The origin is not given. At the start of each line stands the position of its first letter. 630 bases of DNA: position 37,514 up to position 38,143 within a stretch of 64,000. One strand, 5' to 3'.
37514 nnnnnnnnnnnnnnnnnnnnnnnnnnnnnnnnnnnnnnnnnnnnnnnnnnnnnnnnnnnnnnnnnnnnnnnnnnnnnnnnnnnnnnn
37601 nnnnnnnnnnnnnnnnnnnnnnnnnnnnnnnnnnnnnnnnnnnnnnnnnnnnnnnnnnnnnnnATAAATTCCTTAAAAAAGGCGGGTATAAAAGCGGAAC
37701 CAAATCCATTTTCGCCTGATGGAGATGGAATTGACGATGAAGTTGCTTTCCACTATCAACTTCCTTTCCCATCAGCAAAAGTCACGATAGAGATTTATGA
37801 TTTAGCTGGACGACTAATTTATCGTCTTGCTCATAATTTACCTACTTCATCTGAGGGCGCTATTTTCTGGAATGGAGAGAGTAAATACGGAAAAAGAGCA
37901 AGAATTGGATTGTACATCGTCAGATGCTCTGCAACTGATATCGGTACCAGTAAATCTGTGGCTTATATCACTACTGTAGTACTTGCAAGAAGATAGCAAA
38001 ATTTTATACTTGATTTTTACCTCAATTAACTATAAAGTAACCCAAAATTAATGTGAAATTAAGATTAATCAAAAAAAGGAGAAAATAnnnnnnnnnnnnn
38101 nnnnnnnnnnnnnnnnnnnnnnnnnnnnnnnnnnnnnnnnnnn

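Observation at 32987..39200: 1669-aa surface protein made of six lamin-tail-domain modules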

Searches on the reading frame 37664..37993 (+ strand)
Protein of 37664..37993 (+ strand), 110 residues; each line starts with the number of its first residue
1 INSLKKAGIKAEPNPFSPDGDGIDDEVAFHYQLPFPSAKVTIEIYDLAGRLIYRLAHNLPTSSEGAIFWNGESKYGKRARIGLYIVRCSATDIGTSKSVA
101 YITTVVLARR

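Call 17: search_protein_families(library=pfam, proteins=[window:37664-37993:+], max_evalue=1)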
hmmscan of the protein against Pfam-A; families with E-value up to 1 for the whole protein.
seq(110 aa): 3 families
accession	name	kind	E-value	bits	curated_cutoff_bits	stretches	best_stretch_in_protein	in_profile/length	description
PF13860.13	FlgD_ig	-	1.2e-06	28.9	27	1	25-91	10-76/79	FlgD Ig-like domain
PF13585.12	CHU_C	-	8.2e-06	26.3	27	1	13-102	4-84/86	CHU_C Type IX secretion signal domain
PF18962.6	Por_Secre_tail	-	0.077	13.7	27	1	34-58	17-35/75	Secretion system C-terminal sorting domain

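Call 18: search_protein_families(library=ncbifam, proteins=[window:37664-37993:+], max_evalue=10)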
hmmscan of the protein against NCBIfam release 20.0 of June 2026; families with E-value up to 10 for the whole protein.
seq(110 aa): 11 families
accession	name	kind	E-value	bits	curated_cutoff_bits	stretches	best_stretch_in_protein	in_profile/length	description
NF033707.1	T9SS_sortase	equivalog_domain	8e-07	27.1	420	1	9-98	999-1085/1095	type IX secretion system sortase PorU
NF052228.1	T9SS_PorZ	equivalog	7.3e-05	21.4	260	1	38-102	695-753/757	type IX secretion system anionic LPS delivery protein PorZ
NF005176.1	PRK06655.1-1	equivalog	0.00033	20.6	230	1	31-101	90-160/197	flagellar hook assembly protein FlgD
NF009277.0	PRK12634.1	equivalog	0.0019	18.3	333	1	39-99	123-183/221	flagellar basal body rod modification protein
NF009276.0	PRK12633.1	equivalog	0.0034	17.1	383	1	28-100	119-191/234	flagellar basal body rod modification protein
NF009452.0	PRK12812.1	equivalog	0.0039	16.5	258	1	22-95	134-211/289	flagellar basal body rod modification protein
TIGR04131.1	Bac_Flav_CTERM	domain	0.0097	16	35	1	13-58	4-47/85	T9SS type B sorting domain-containing protein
TIGR04183.1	Por_Secre_tail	domain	0.016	15.1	23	1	37-89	18-59/72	T9SS type A sorting domain-containing protein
NF033708.1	T9SS_Cterm_ChiA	domain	0.017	15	40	1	42-58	4-20/55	T9SS sorting signal type C domain-containing protein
NF052323.1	T9SSA_dep_M6i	equivalog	0.019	12.9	600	1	25-98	967-1034/1043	T9SS-dependent M6-like inactivated metalloprotease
NF053608.1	Lsa66_OmpA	equivalog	0.052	11.9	700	1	43-105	182-243/581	fibronectin-binding adhesin Lsa66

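Call 60: find_homologous_proteins(query=A4, max_evalue=0.001)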
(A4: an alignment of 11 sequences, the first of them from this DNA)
Query A4 (11 sequences) (107 aa, profile of the alignment): 492 proteins with E <= 0.001 among 3182 candidates; the best 120 are listed.
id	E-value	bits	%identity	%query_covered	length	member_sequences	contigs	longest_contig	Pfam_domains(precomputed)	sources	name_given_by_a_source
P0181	2.5e-43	164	67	98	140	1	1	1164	PF13585.13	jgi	jgi:flagellar hook assembly protein FlgD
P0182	2.7e-42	161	93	100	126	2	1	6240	PF13585.13,PF13860.13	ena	-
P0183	8.3e-42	159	66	98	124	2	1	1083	PF13585.13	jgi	jgi:hypothetical protein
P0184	1.6e-38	149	37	98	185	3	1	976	PF13585.13,PF13860.13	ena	-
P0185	1.3e-37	146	60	99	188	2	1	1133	PF13585.13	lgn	-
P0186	1.5e-37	145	35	98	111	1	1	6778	PF13585.13,PF13860.13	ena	-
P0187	2.3e-37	145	38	99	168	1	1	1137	PF13585.13,PF13860.13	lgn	-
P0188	2.9e-37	145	36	99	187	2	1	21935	PF13585.13,PF13860.13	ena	-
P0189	4.6e-37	144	36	98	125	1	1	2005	PF13585.13,PF13860.13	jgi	jgi:flagellar hook assembly protein FlgD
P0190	6.7e-37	143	38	97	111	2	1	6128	PF13585.13,PF13860.13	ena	-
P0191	8.8e-37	143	34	98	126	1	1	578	PF13585.13,PF13860.13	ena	-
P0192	1.0e-36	143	36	99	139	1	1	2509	PF13585.13,PF13860.13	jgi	-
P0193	1.3e-36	142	31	98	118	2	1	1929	PF13585.13,PF13860.13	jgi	jgi:hypothetical protein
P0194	1.9e-36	142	41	95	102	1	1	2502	PF13585.13,PF13860.13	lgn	-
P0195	2.1e-36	142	39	96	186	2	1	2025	PF13585.13,PF13860.13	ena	-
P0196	2.5e-36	141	36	99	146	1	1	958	PF13585.13,PF13860.13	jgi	jgi:flagellar hook assembly protein FlgD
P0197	3.4e-36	141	34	99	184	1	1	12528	PF13585.13,PF13860.13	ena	-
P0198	4.4e-36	141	35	98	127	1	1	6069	PF13585.13,PF13860.13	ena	-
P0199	4.5e-36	141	37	98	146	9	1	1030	PF13585.13,PF13860.13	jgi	jgi:flagellar hook assembly protein FlgD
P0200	4.8e-36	141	37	97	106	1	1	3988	PF13585.13,PF13860.13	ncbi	ncbi:MAG: hypothetical protein CO025_00505, partial [Ignavibacteria bacterium CG_4_9_14_0_2_um_filte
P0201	8.4e-36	140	38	83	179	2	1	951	PF13585.13,PF13860.13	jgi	jgi:flagellar hook assembly protein FlgD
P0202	8.8e-36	140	30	100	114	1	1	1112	PF13585.13,PF13860.13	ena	-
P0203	9.0e-36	140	34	98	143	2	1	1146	PF13585.13,PF13860.13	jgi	jgi:flagellar hook assembly protein FlgD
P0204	1.1e-35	139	35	99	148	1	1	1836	PF13585.13,PF13860.13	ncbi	ncbi:MAG TPA: FlgD immunoglobulin-like domain containing protein, partial [Ignavibacteriaceae bacter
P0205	1.3e-35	139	46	95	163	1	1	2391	PF13585.13,PF13860.13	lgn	-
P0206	1.6e-35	139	35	99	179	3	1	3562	PF13585.13,PF13860.13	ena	-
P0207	1.8e-35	139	35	98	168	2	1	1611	PF13585.13,PF13860.13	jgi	jgi:flagellar hook assembly protein FlgD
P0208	2.4e-35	138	38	95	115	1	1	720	PF13585.13,PF13860.13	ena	-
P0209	2.6e-35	138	35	100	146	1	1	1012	PF13585.13,PF13860.13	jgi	jgi:flagellar hook assembly protein FlgD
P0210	2.8e-35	138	39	98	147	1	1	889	PF13585.13,PF13860.13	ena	-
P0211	3.5e-35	138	35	99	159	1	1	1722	PF13585.13,PF13860.13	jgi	-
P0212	6.2e-35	137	41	92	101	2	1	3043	PF13585.13,PF13860.13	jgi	jgi:flagellar hook assembly protein FlgD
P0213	6.5e-35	137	40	99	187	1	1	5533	PF13585.13,PF13860.13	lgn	-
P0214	7.3e-35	137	37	95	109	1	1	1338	PF13585.13,PF13860.13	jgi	jgi:hypothetical protein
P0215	7.6e-35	137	33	98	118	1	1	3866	PF13585.13,PF13860.13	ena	-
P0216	8.7e-35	137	32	100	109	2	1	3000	PF13585.13,PF13860.13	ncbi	-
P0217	8.7e-35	137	36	100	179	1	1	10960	PF13860.13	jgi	jgi:flagellar hook assembly protein FlgD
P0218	1.0e-34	136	37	92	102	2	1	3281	PF13585.13,PF13860.13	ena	-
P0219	1.1e-34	136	33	99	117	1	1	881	PF13585.13,PF13860.13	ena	-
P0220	1.1e-34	136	45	99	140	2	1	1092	PF13585.13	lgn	-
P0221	1.2e-34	136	38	96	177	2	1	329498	PF13585.13,PF13860.13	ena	-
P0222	1.2e-34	136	40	95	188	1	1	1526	PF13585.13,PF13860.13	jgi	-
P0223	1.2e-34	136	40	92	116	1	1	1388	PF13585.13,PF13860.13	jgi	-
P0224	1.4e-34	136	43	100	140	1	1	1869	PF13585.13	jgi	jgi:hypothetical protein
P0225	1.5e-34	136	37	98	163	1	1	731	PF13585.13,PF13860.13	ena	-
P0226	1.8e-34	136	41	100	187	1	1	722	PF13585.13,PF13860.13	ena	-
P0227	2.1e-34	135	40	73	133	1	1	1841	PF13585.13,PF13860.13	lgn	-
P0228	2.1e-34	135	39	92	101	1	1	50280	PF13585.13,PF13860.13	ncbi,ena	-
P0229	2.3e-34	135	33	98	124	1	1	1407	PF13585.13,PF13860.13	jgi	-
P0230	2.4e-34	135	42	96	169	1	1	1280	PF13585.13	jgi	jgi:flagellar hook assembly protein FlgD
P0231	2.4e-34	135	32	100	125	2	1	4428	PF13585.13,PF13860.13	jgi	jgi:flagellar hook assembly protein FlgD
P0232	2.5e-34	135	39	99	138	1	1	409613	PF13585.13,PF13860.13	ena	-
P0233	3.6e-34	135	45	96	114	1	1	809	PF13585.13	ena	-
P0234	5.6e-34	134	39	98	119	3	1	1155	PF13585.13,PF13860.13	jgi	jgi:flagellar hook assembly protein FlgD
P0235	6.3e-34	134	34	98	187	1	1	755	PF13585.13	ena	-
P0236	6.5e-34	134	39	99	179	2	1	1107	PF13585.13,PF13860.13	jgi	jgi:hypothetical protein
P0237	7.9e-34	133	35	91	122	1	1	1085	PF13585.13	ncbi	ncbi:MAG: gliding motility-associated C-terminal domain-containing protein, partial [Ignavibacteria 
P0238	1.8e-33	132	44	100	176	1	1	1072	PF13860.13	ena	-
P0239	1.8e-33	132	35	95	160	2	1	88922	PF13585.13,PF13860.13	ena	-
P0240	2.1e-33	132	41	80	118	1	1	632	PF13585.13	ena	-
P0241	2.9e-33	132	34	100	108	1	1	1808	PF13585.13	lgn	-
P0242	3.4e-33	131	35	100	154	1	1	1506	PF13585.13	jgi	jgi:hypothetical protein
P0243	4.2e-33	131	41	82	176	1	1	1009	PF13585.13,PF13860.13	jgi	jgi:hypothetical protein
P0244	5.1e-33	131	35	97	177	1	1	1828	PF13585.13,PF13860.13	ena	-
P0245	5.6e-33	131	37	100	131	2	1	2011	PF13585.13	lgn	-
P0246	6.3e-33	131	34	95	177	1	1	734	PF13585.13,PF13860.13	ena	-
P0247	6.5e-33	130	39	99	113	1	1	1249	PF13585.13,PF13860.13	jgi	jgi:hypothetical protein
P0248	6.8e-33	130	43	84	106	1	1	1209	PF13585.13,PF13860.13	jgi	jgi:flagellar hook assembly protein FlgD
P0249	9.0e-33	130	35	99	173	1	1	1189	PF13585.13,PF13860.13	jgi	jgi:hypothetical protein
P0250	1.0e-32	130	41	98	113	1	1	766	PF13585.13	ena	-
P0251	1.0e-32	130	41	81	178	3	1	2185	PF13585.13,PF13860.13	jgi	jgi:hypothetical protein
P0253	1.5e-32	129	36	100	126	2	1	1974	PF13585.13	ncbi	ncbi:MAG: hypothetical protein F9K45_05725, partial [Melioribacteraceae bacterium]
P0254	2.4e-32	129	41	75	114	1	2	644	PF13585.13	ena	-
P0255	3.5e-32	128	40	95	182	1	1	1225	PF13585.13,PF13860.13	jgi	jgi:hypothetical protein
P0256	4.1e-32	128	41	98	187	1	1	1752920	PF13585.13,PF13860.13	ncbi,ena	-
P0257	8.3e-32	127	43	95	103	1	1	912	PF13585.13,PF13860.13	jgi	jgi:flagellar hook assembly protein FlgD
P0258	9.6e-32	127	44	95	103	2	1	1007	PF13585.13,PF13860.13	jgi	jgi:flagellar hook assembly protein FlgD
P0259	9.7e-32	127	32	93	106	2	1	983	PF13585.13,PF13860.13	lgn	-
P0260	1.4e-31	126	44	83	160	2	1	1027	PF13860.13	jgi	jgi:flagellar hook assembly protein FlgD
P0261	1.6e-31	126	37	100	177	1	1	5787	PF13585.13,PF13860.13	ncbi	-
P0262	1.8e-31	126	32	81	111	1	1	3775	PF13585.13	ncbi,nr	ncbi:MAG TPA: gliding motility-associated C-terminal domain-containing protein, partial [Ignavibacte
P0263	2.2e-31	126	46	81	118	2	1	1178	PF13585.13,PF13860.13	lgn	-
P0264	2.4e-31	125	36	91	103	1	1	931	PF13585.13,PF13860.13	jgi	jgi:flagellar hook assembly protein FlgD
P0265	2.8e-31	125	41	90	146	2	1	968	PF13585.13,PF13860.13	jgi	jgi:flagellar hook assembly protein FlgD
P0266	3.9e-31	125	37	83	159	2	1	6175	PF13585.13,PF13860.13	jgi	-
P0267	4.4e-31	125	35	100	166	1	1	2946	PF13585.13,PF13860.13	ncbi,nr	ncbi:MAG: gliding motility-associated C-terminal domain-containing protein, partial [Melioribacterac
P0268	4.9e-31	124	41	99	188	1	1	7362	PF13585.13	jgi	jgi:hypothetical protein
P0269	6.1e-31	124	41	80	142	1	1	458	PF13585.13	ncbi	-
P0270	7.3e-31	124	46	79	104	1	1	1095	PF13585.13,PF13860.13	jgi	jgi:flagellar hook assembly protein FlgD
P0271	9.1e-31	124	44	76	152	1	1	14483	PF13585.13,PF13860.13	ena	-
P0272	1.7e-30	123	41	98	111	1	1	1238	PF13585.13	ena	-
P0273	2.4e-30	122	47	93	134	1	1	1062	PF13585.13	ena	-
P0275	3.0e-30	122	45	93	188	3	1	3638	PF13585.13,PF13860.13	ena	-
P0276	3.4e-30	122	36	96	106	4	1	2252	PF13585.13,PF13860.13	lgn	-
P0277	4.1e-30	122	46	93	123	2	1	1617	PF13585.13,PF13860.13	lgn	-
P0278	1.2e-29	120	38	100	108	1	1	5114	PF13585.13,PF13860.13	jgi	jgi:gliding motility-associated-like protein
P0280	1.5e-29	120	33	86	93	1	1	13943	PF13860.13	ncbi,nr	ncbi:MAG: hypothetical protein N2043_12435, partial [Ignavibacterium sp.]|nr:hypothetical protein [I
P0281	1.6e-29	120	45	81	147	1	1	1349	PF13585.13,PF13860.13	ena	-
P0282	1.7e-29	119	43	92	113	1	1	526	PF13585.13,PF13860.13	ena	-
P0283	1.7e-29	119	42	98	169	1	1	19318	PF13585.13,PF13860.13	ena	-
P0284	1.8e-29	119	40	95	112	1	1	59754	PF13585.13,PF13860.13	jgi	jgi:hypothetical protein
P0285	3.2e-29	119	42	83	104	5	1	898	PF13585.13,PF13860.13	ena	-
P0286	3.3e-29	119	43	80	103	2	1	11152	PF13585.13,PF13860.13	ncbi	ncbi:hypothetical protein B6D60_06025, partial [candidate division KSB1 bacterium 4484_87]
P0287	3.4e-29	119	38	97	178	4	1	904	PF13585.13,PF13860.13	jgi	-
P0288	3.8e-29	118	38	98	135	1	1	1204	PF13585.13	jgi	jgi:flagellar hook assembly protein FlgD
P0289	4.6e-29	118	44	75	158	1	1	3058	PF13585.13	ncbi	ncbi:MAG: gliding motility-associated C-terminal domain-containing protein, partial [Ignavibacteria 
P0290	4.9e-29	118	46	77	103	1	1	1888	PF13585.13,PF13860.13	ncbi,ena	-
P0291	5.0e-29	118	41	99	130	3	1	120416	PF13585.13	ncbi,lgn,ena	-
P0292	6.8e-29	118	39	95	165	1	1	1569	PF13585.13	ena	-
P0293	7.2e-29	117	35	95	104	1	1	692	PF13585.13,PF13860.13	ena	-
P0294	8.7e-29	117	42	94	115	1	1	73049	PF13585.13,PF13860.13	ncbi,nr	ncbi:hypothetical protein FBQ85_00725 [Cytophagia bacterium CHB2]|nr:hypothetical protein [Cytophagi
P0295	9.9e-29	117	34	84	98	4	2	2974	PF13860.13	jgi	-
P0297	1.8e-28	116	42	93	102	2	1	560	PF13585.13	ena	-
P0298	2.3e-28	116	33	95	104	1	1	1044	PF13585.13,PF13860.13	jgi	jgi:flagellar hook assembly protein FlgD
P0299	2.6e-28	116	37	95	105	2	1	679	PF13585.13,PF13860.13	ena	-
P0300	3.2e-28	115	35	98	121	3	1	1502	PF13585.13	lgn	-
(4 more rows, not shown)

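Call 68: search_protein_families(library=ncbifam, alignment_id=A4, max_evalue=0.1)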
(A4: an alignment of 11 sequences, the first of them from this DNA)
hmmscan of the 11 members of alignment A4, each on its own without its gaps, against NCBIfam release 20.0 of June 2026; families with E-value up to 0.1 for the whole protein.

A. member 1, seq(107 aa): 11 families
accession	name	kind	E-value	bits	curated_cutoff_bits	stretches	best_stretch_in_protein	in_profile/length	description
NF033707.1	T9SS_sortase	equivalog_domain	1.1e-06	26.6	420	1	7-95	1000-1085/1095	type IX secretion system sortase PorU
NF052228.1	T9SS_PorZ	equivalog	7e-05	21.4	260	1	35-100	695-754/757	type IX secretion system anionic LPS delivery protein PorZ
NF005176.1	PRK06655.1-1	equivalog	0.00031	20.7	230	1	28-98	90-160/197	flagellar hook assembly protein FlgD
NF009277.0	PRK12634.1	equivalog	0.0018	18.4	333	1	36-96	123-183/221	flagellar basal body rod modification protein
NF009276.0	PRK12633.1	equivalog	0.0031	17.2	383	1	26-97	120-191/234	flagellar basal body rod modification protein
NF009452.0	PRK12812.1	equivalog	0.0037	16.5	258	1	19-92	134-211/289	flagellar basal body rod modification protein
TIGR04131.1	Bac_Flav_CTERM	domain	0.0091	16.1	35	1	10-55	4-47/85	T9SS type B sorting domain-containing protein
TIGR04183.1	Por_Secre_tail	domain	0.015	15.2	23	1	34-86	18-59/72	T9SS type A sorting domain-containing protein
NF033708.1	T9SS_Cterm_ChiA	domain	0.017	15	40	1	39-55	4-20/55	T9SS sorting signal type C domain-containing protein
NF052323.1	T9SSA_dep_M6i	equivalog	0.018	13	600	1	22-95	967-1034/1043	T9SS-dependent M6-like inactivated metalloprotease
NF053608.1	Lsa66_OmpA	equivalog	0.057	11.8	700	0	40-102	182-243/581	fibronectin-binding adhesin Lsa66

B. families by the number of members that match (of 11 scanned): 12 families
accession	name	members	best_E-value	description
NF005176.1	PRK06655.1-1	11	1.1e-07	flagellar hook assembly protein FlgD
NF033707.1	T9SS_sortase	11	2.7e-07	type IX secretion system sortase PorU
NF009276.0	PRK12633.1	11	2.1e-06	flagellar basal body rod modification protein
TIGR04131.1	Bac_Flav_CTERM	10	1e-05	T9SS type B sorting domain-containing protein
NF052228.1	T9SS_PorZ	10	1.1e-05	type IX secretion system anionic LPS delivery protein PorZ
TIGR04183.1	Por_Secre_tail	10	2.6e-05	T9SS type A sorting domain-containing protein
NF053608.1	Lsa66_OmpA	9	0.00016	fibronectin-binding adhesin Lsa66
NF009277.0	PRK12634.1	9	0.00024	flagellar basal body rod modification protein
NF009452.0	PRK12812.1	8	2.4e-06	flagellar basal body rod modification protein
NF052323.1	T9SSA_dep_M6i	7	0.00073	T9SS-dependent M6-like inactivated metalloprotease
NF033708.1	T9SS_Cterm_ChiA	6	0.0013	T9SS sorting signal type C domain-containing protein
NF009453.0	PRK12813.1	4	0.0065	flagellar basal body rod modification protein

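Call 69: search_protein_families(library=pfam, alignment_id=A4, max_evalue=0.1)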
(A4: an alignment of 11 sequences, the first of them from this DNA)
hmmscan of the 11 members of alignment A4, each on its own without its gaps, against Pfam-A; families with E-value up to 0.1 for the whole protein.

A. member 1, seq(107 aa): 3 families
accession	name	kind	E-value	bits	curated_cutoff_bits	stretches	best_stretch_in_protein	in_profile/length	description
PF13860.13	FlgD_ig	-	1.1e-06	29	27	1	22-88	10-76/79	FlgD Ig-like domain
PF13585.12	CHU_C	-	7.5e-06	26.4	27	1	10-99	4-84/86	CHU_C Type IX secretion signal domain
PF18962.6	Por_Secre_tail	-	0.072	13.8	27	0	31-55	17-35/75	Secretion system C-terminal sorting domain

B. families by the number of members that match (of 11 scanned): 4 families
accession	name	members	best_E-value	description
PF13585.12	CHU_C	11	2.1e-10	CHU_C Type IX secretion signal domain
PF13860.13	FlgD_ig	11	5.2e-09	FlgD Ig-like domain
PF18962.6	Por_Secre_tail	9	0.00091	Secretion system C-terminal sorting domain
PF10029.15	DUF2271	1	0.004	Predicted periplasmic protein (DUF2271)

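Call 75: search_solved_structures(query=A4, max_evalue=1, show_alignments=1)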
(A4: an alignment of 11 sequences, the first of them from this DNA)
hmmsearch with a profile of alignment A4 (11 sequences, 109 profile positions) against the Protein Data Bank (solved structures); distinct sequences matched with E-value up to 1: 24.
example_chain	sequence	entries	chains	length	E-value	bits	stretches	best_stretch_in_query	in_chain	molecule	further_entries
3osv_A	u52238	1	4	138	1.6e-07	34.2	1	23-101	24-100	Flagellar basal-body rod modification protein FlgD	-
7eh9_A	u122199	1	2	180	8.9e-06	28.6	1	27-94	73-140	Basal-body rod modification protein FlgD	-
7bhq_A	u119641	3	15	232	1.4e-05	28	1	27-94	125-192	Basal-body rod modification protein FlgD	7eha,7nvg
6za2_A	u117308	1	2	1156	3.1e-05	26.9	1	27-106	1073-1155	Por secretion system protein porU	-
3c12_A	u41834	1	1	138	8.4e-05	25.5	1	36-97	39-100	Flagellar protein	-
1xf1_A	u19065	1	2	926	0.019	17.9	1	14-100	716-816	C5a peptidase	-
8bty_A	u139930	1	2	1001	0.025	17.5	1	14-100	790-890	C5a peptidase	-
3eif_A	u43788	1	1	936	0.035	17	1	14-100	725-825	C5a peptidase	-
7yzx_A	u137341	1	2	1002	0.041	16.8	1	14-100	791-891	C5a peptidase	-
7bj3_A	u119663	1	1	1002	0.042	16.8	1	14-100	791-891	C5a peptidase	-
6vjb_A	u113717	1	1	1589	0.12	15.3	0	15-105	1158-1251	Putative cell envelope proteinase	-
5hfs_A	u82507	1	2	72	0.12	15.3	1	31-66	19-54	Gingipain R2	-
7pq4_A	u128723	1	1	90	0.13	15.2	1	31-66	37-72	Arginine-specific cysteine proteinase (Arg-gingipain)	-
5xxz_A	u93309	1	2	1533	0.22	14.5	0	15-105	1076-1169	Chemokine protease C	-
31mr_B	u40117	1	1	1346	0.23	14.4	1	15-105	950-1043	Cell envelope proteinase A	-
5xya_A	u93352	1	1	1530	0.24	14.3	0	15-105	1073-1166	Chemokine protease C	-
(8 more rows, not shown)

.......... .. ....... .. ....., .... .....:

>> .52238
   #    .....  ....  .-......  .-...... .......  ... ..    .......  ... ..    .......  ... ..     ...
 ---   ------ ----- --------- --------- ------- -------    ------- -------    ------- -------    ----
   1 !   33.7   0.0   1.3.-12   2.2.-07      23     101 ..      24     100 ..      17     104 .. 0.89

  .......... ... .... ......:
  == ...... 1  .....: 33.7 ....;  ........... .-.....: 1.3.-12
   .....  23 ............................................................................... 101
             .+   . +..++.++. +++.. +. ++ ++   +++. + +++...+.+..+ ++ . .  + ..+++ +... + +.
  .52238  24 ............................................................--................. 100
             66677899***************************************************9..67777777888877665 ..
